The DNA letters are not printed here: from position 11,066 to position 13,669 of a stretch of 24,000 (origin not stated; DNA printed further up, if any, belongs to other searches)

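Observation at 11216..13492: ANTAR domain at the N-terminus of a PP2C phosphatase (an RNA-binding output fused to a phosphatase output)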

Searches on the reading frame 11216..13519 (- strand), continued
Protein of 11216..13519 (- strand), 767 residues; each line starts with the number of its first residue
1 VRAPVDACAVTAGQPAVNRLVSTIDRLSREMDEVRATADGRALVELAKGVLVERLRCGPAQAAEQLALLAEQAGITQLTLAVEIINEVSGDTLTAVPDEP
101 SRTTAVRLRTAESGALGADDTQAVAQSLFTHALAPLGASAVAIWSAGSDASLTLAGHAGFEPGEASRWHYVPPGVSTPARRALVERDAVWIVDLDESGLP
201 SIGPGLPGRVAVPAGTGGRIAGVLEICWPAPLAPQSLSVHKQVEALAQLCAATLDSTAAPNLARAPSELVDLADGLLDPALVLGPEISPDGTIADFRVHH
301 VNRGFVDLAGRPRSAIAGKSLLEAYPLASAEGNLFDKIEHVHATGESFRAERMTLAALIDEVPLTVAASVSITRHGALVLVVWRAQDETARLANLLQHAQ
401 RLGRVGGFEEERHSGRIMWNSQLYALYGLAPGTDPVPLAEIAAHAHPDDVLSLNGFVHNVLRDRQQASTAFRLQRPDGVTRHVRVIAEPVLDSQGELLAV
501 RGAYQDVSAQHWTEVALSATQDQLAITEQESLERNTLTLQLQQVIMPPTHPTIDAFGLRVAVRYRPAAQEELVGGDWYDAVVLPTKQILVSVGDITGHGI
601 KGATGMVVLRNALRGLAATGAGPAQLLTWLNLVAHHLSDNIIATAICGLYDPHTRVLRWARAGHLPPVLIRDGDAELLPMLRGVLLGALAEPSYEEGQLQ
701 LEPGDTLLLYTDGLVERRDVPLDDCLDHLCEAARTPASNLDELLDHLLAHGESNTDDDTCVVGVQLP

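Call 22: find_encoding_contigs(protein=P0090, flank=10000, max_places=2)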
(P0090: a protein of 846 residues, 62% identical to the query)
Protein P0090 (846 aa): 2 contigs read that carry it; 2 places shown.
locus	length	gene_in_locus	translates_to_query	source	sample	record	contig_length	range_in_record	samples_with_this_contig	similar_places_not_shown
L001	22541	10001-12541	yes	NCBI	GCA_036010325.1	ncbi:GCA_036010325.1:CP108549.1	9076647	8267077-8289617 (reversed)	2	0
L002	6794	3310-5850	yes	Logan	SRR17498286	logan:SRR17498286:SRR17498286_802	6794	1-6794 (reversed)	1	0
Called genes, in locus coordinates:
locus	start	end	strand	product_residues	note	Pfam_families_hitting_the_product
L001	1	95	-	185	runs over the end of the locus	PF03551:PadR, PF10400:Vir_act_alpha_C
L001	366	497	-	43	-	-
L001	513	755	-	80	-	-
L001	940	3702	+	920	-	-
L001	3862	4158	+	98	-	PF01740:STAS, PF13466:STAS_2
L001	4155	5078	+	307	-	PF14417:MEDS, PF13581:HATPase_c_2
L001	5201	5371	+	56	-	-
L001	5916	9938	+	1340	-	PF00672:HAMP, PF18947:HAMP_2, PF00672:HAMP, PF18947:HAMP_2, PF00672:HAMP, PF00672:HAMP, PF18947:HAMP_2, PF01590:GAF, +5 more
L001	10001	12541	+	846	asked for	PF03861:ANTAR, PF13185:GAF_2, PF08447:PAS_3 (weak), PF07228:SpoIIE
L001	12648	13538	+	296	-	PF04542:Sigma70_r2, PF04539:Sigma70_r3, PF04545:Sigma70_r4, PF08281:Sigma70_r4_2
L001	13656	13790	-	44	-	-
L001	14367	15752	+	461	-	PF01513:NAD_kinase (faint), PF00781:DAGK_cat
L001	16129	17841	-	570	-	PF00890:FAD_binding_2 (faint), PF01266:DAO, PF01494:FAD_binding_3, PF12831:FAD_oxidored (weak), PF16901:DAO_C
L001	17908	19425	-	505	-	PF00370:FGGY_N, PF02782:FGGY_C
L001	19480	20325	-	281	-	PF00230:MIP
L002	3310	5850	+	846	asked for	PF03861:ANTAR, PF13185:GAF_2, PF08447:PAS_3 (weak), PF07228:SpoIIE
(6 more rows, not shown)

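Call 23: find_encoding_contigs(protein=P0047, flank=10000, max_places=2)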
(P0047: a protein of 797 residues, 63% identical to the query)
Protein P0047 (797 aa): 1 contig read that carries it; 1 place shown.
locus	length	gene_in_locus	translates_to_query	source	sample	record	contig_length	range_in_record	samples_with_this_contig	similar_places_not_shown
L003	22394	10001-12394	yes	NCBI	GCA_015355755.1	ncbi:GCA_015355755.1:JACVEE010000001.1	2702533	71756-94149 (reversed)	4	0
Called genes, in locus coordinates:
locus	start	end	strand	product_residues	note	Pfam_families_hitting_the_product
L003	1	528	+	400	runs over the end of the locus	PF12802:MarR_2, PF00480:ROK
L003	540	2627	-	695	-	PF14742:GDE_N_bis, PF22422:MGH1-like_GH, PF06202:GDE_C (weak)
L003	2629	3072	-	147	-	PF13466:STAS_2, PF01740:STAS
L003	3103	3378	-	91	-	-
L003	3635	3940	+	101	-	PF01740:STAS (weak), PF13466:STAS_2 (weak)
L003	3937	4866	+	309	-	PF14417:MEDS, PF13581:HATPase_c_2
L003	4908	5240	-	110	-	PF01740:STAS, PF13466:STAS_2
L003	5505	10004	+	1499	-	PF00672:HAMP, PF00672:HAMP, PF00672:HAMP, PF18947:HAMP_2, PF00672:HAMP, PF00672:HAMP, PF18947:HAMP_2, PF00672:HAMP, +16 more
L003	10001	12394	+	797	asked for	PF03861:ANTAR, PF13185:GAF_2, PF08447:PAS_3 (weak), PF07228:SpoIIE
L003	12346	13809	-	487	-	PF00072:Response_reg, PF07228:SpoIIE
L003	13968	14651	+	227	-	PF08447:PAS_3, PF03861:ANTAR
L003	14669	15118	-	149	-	PF13581:HATPase_c_2, PF02518:HATPase_c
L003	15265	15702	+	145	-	PF08906:T6SS_Tdi1_C (weak)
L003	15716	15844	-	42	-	-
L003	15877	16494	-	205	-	PF08241:Methyltransf_11, PF08242:Methyltransf_12, PF13649:Methyltransf_25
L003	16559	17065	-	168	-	PF04073:tRNA_edit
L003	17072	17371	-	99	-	PF01022:HTH_5 (faint)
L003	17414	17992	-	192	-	PF01872:RibD_C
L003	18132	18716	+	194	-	PF12079:DUF3558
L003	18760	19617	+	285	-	-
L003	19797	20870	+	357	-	PF00487:FA_desaturase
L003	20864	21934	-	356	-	PF00672:HAMP, PF00512:HisKA, PF02518:HATPase_c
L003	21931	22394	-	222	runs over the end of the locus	PF00072:Response_reg, PF00486:Trans_reg_C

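Call 26: find_encoding_contigs(protein=P0084, flank=10000, max_places=1)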
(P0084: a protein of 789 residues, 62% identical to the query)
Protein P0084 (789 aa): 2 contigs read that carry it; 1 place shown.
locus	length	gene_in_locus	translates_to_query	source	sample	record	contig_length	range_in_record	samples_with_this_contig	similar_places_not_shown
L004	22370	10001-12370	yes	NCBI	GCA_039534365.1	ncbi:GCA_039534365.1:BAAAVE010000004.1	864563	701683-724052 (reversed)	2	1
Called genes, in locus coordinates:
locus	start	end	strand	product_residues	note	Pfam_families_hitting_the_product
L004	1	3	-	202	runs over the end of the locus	PF04542:Sigma70_r2, PF08281:Sigma70_r4_2, PF04545:Sigma70_r4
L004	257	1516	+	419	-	PF13529:Peptidase_C39_2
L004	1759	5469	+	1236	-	PF13676:TIR_2, PF23414:Beta-prop_EML_2 (faint), PF00400:WD40 (weak), PF12894:ANAPC4_WD40 (faint), PF23381:Beta-prop_IFT122_1st (faint), PF24807:WD40_CDC20-Fz (faint), PF24814:WD40_Prp19 (faint), PF25174:Beta-prop_THOC3, +7 more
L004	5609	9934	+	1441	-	PF00672:HAMP, PF18947:HAMP_2, PF00672:HAMP, PF18947:HAMP_2, PF00672:HAMP, PF18947:HAMP_2, PF00672:HAMP, PF00672:HAMP, +13 more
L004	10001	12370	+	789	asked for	PF03861:ANTAR, PF08447:PAS_3 (weak), PF07228:SpoIIE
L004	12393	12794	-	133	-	-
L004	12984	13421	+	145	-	PF12680:SnoaL_2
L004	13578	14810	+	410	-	PF02685:Glucokinase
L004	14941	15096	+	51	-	-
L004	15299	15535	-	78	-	-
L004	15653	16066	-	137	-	PF01638:HxlR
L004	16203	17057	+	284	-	PF05368:NmrA, PF07993:NAD_binding_4 (weak), PF13460:NAD_binding_10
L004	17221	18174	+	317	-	PF01370:Epimerase, PF04321:RmlD_sub_bind (faint), PF05368:NmrA (faint), PF13460:NAD_binding_10 (weak), PF16363:GDP_Man_Dehyd (faint)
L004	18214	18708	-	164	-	-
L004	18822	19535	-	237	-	PF08279:HTH_11, PF19187:HTH_PafC (faint), PF13280:WYL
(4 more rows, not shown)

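Call 27: find_encoding_contigs(protein=P0033, flank=10000, max_places=1)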
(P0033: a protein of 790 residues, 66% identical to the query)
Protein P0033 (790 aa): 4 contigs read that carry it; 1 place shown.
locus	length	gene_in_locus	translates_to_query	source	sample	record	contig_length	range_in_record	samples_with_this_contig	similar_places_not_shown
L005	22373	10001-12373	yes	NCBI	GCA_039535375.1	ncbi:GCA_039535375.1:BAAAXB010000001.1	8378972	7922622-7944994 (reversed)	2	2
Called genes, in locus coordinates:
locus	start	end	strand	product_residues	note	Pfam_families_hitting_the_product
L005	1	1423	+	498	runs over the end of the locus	PF00496:SBP_bac_5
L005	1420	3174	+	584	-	PF00528:BPD_transp_1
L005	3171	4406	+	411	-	PF07690:MFS_1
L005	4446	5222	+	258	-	PF00561:Abhydrolase_1, PF12146:Hydrolase_4, PF12697:Abhydrolase_6, PF20408:Abhydrolase_11 (faint)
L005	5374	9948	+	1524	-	PF00672:HAMP, PF18947:HAMP_2, PF00672:HAMP, PF00672:HAMP, PF18947:HAMP_2, PF00672:HAMP, PF00672:HAMP, PF00672:HAMP, +15 more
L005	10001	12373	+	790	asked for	PF03861:ANTAR, PF13185:GAF_2, PF08447:PAS_3 (weak), PF07228:SpoIIE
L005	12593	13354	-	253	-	PF00106:adh_short, PF08659:KR (weak), PF13561:adh_short_C2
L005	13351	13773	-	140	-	PF00903:Glyoxalase, PF22677:Ble-like_N (weak)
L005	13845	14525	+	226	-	PF00392:GntR, PF07729:FCD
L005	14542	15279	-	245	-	PF13185:GAF_2, PF03861:ANTAR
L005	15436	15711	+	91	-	PF11239:DUF3040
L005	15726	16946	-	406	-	PF13439:Glyco_transf_4, PF13477:Glyco_trans_4_2 (weak), PF13579:Glyco_trans_4_4, PF00534:Glycos_transf_1, PF13692:Glyco_trans_1_4, PF13524:Glyco_trans_1_2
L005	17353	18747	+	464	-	PF07228:SpoIIE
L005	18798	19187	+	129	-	PF02656:DUF202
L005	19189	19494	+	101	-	PF02656:DUF202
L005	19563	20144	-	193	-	PF00583:Acetyltransf_1, PF13508:Acetyltransf_7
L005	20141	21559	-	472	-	PF00005:ABC_tran, PF13401:AAA_22 (faint), PF13304:AAA_21 (faint), PF00005:ABC_tran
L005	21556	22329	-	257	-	PF00528:BPD_transp_1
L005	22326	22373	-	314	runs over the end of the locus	PF19300:BPD_transp_1_N (weak), PF00528:BPD_transp_1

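Call 28: find_encoding_contigs(protein=P0013, flank=10000, max_places=1)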
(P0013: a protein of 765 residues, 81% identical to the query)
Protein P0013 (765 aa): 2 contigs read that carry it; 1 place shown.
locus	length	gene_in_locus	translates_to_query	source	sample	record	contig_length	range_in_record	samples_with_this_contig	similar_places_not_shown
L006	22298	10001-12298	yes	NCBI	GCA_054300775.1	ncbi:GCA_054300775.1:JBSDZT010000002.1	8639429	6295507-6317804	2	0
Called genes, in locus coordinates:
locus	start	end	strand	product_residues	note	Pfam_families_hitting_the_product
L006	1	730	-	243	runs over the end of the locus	PF01464:SLT, PF18896:SLT_3, PF10824:T7SS_ESX_EspC (weak)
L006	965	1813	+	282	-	PF05103:DivIVA (faint)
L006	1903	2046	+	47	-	-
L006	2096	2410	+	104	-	-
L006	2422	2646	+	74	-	PF14430:Imm1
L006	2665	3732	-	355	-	PF20903:SPL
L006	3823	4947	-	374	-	PF12708:Pect-lyase_RHGA_epim (weak)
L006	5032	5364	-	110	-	-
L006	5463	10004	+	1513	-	PF00672:HAMP, PF00672:HAMP, PF00672:HAMP, PF18947:HAMP_2, PF00672:HAMP, PF00672:HAMP, PF00672:HAMP, PF18947:HAMP_2, +16 more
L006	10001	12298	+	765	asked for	PF03861:ANTAR, PF08448:PAS_4 (faint), PF08447:PAS_3 (weak), PF07228:SpoIIE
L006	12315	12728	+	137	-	PF13581:HATPase_c_2 (weak)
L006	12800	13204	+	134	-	PF13581:HATPase_c_2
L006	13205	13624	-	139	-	-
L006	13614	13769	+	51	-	-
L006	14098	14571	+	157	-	-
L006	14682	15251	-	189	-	PF00440:TetR_N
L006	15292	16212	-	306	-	-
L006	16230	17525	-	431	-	PF08448:PAS_4 (weak), PF13185:GAF_2, PF01590:GAF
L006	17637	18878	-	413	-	PF07228:SpoIIE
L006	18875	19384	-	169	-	PF13581:HATPase_c_2, PF02518:HATPase_c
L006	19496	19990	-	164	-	PF01047:MarR, PF12802:MarR_2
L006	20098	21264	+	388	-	PF07228:SpoIIE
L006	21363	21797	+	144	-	-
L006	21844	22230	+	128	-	PF00376:MerR, PF13411:MerR_1, PF28507:Rv1828_C (faint), PF09278:MerR-DNA-bind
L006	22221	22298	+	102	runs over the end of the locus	PF00085:Thioredoxin, PF14595:Thioredoxin_9 (weak), PF13098:Thioredoxin_2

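Call 57: find_related_loci(query=A1, collection=genome_contigs, flank=10000)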
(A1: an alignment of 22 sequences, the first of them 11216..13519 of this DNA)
Query A1 (767 aa) in genome_contigs; peptide patterns used: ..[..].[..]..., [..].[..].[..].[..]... (x = any residue, [..] = any of these).
598 stretches matched a pattern (row limit reached: there are more); 581 encode a relative of the query (tblastn E <= 1e-3); the best 80 are kept; 80 distinct loci.
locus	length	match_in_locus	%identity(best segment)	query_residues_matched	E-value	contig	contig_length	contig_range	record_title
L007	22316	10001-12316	81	3-767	0e+0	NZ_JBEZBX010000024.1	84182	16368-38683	Lentzea sp. NPDC042327 NPDC042327_86_C10.ctg-0024, whole genome shotgun sequence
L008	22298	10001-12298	81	4-767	0e+0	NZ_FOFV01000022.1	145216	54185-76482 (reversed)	Lentzea albida strain DSM 44437, whole genome shotgun sequence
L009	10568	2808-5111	79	5-767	0e+0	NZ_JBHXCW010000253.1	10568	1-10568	Lentzea sp. NPDC060358 NPDC060358_T22_D1.ctg-0253, whole genome shotgun sequence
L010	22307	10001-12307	80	5-767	0e+0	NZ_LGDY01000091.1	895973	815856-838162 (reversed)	Nocardia sp. NRRL S-836 P437contig2.1, whole genome shotgun sequence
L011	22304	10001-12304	76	1-767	0e+0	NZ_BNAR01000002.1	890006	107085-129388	Lentzea cavernae strain CGMCC 4.7367 sequence02, whole genome shotgun sequence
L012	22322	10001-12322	77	1-766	0e+0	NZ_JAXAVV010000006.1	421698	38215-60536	Lentzea kristufekii strain BCCO 10_0798 BCCO_798_asembly_contig_6, whole genome shotgun sequence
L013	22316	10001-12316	81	3-767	0e+0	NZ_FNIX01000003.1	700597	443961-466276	Lentzea jiangxiensis strain CGMCC 4.6609, whole genome shotgun sequence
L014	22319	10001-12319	78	1-766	0e+0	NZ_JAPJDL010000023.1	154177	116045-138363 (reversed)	Lentzea sp. NEAU-D7 Scaffold23, whole genome shotgun sequence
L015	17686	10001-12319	65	12-766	0e+0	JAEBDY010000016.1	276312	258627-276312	UNVERIFIED_CONTAM: Umezawaea sp. cmx-9-4 cmx-9-4_NODE_16_length_276312_cov_26.722259, whole genome shotgun sequence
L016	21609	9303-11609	64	9-766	0e+0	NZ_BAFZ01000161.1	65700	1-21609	Nocardia exalbida NBRC 100660, whole genome shotgun sequence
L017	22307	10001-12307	64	9-766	0e+0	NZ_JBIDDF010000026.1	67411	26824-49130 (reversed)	Nocardia sp. NPDC047654 NPDC047654_379_C2.ctg-0026, whole genome shotgun sequence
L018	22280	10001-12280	64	12-766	0e+0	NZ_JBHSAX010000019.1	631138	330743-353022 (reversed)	Nocardia jiangsuensis strain CGMCC 4.7330 velvet_auto_83_19, whole genome shotgun sequence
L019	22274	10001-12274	64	12-766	0e+0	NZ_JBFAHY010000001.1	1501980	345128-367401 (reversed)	Nocardia sp. NPDC050697 NPDC050697_19_B7.ctg-0001, whole genome shotgun sequence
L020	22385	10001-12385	64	6-766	0e+0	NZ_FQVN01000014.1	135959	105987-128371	Streptoalloteichus hindustanus strain DSM 44523, whole genome shotgun sequence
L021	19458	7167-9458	63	17-766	0e+0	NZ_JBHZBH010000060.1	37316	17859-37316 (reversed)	Nonomuraea sp. NPDC059194 NPDC059194_T43_A11.ctg-0060, whole genome shotgun sequence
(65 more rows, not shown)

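Call 72: predict_structure(alignment_id=A4)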
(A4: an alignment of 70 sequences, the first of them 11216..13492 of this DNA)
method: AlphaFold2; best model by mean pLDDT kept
length: 758 residues; sequences in the alignment: 70
mean_pLDDT: 78.1   pTM: 0.51
mean pLDDT of the five models: 78.1, 75.8, 75.3, 72.0, 69.2
residues with pLDDT >= 90: 191; 70-90: 387; 50-70: 128; < 50: 52
segments of 3 or more residues with pLDDT < 50: 1-4, 80-93, 248-256, 502-522
pLDDT, mean of each block of 10 residues (from residue 1): 50 64 57 70 73 84 79 63 29 52 58 83 85 88 88 81 87 90 89 88 81 92 82 83 61 50 83 88 87 80 75 88 89 90 84 76 90 81 58 67 86 84 88 89 89 85 84 82 85 75 44 41 52 55 77 78 67 85 81 68 77 86 73 88 93 94 93 89 87 94 89 91 89 90 80 91
secondary structure, 60 per line:
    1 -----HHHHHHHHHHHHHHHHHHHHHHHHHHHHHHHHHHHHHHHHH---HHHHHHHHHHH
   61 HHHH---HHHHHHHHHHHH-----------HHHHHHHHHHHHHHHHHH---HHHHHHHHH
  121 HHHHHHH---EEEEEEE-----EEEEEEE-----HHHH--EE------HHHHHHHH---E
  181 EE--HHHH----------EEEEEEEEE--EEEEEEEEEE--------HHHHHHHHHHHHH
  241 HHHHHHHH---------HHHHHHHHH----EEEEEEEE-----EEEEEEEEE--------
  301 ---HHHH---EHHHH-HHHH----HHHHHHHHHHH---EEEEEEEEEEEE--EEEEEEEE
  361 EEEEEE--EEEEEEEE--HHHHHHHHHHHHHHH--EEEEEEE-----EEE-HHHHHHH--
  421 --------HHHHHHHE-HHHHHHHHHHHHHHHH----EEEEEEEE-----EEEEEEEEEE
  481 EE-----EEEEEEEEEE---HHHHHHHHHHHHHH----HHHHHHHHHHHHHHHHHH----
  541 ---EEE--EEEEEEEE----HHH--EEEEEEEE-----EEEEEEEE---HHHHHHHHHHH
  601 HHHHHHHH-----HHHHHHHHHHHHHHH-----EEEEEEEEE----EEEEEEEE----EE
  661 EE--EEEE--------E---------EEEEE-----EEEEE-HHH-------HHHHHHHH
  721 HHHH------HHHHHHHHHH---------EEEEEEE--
elements in order (helices of 4 or more, strands of 3 or more residues): H6-46 H50-64 H68-79 H91-108 H112-127 E131-137 E143-149 H155-158 H169-176 E180-182 H185-188 E199-207 E210-219 H228-248 H258-266 E271-278 E284-292 H304-307 H312-315 H317-320 H325-335 E339-350 E353-366 E369-376 H379-393 E396-402 E408-410 H412-418 H429-435 H438-453 E458-465 E471-482 E488-497 H501-514 H519-536 E544-546 E549-556 E566-573 E579-586 H590-608 H614-628 E634-642 E647-654 E659-662 E665-668 E687-691 E697-701 H713-724 H731-740 E750-756
